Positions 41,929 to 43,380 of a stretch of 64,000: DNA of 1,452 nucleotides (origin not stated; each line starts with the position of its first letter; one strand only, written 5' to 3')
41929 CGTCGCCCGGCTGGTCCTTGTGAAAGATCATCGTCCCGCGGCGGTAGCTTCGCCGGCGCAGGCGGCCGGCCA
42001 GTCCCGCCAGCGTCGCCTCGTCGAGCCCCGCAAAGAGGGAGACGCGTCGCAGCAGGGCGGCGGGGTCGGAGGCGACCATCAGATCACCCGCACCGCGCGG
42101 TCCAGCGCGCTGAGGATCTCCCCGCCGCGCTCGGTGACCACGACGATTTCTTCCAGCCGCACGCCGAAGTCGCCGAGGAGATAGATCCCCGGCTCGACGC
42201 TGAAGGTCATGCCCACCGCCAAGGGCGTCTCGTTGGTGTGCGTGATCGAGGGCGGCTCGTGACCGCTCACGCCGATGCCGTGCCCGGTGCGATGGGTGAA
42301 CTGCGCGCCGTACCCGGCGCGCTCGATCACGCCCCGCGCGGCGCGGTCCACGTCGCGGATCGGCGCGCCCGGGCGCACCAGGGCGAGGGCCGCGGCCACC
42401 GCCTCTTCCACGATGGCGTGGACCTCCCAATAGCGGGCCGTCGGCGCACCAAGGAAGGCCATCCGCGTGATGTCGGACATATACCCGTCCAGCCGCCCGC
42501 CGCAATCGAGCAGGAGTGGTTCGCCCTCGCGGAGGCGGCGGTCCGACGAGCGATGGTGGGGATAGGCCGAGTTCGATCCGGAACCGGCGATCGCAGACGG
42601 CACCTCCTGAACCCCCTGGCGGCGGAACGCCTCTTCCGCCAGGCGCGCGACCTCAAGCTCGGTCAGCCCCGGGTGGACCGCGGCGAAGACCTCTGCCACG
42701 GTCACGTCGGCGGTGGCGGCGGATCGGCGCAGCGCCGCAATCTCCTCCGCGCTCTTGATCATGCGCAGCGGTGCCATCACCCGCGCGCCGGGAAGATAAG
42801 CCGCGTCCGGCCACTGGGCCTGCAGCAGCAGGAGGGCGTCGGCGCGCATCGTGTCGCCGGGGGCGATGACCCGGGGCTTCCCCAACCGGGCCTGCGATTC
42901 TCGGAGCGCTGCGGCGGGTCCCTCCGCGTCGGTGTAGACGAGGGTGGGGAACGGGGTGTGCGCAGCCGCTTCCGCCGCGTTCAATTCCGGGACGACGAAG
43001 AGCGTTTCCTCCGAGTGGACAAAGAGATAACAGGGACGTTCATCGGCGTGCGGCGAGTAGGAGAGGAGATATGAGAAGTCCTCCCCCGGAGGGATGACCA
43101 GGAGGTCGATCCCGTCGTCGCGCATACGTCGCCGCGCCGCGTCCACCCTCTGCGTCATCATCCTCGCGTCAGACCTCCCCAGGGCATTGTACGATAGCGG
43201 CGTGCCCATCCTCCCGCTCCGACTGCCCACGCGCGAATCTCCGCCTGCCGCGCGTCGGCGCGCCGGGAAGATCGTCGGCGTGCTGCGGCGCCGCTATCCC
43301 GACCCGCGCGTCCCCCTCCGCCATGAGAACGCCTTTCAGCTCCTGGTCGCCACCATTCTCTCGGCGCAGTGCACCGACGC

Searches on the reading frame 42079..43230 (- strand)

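Call 71: search_protein_families(library=pfam, proteins=[window:42079-43230:-], max_evalue=0.0001)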
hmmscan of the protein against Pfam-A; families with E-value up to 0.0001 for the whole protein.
window:42079-43230:- (383 aa): 2 families
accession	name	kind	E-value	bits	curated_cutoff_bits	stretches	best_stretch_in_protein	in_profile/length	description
PF00557.29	Peptidase_M24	-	1.8e-61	208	23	1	166-367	2-208/208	Metallopeptidase family M24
PF01321.24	Creatinase_N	-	1.4e-12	48.7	22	1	28-158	1-128/128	Creatinase/Prolidase N-terminal domain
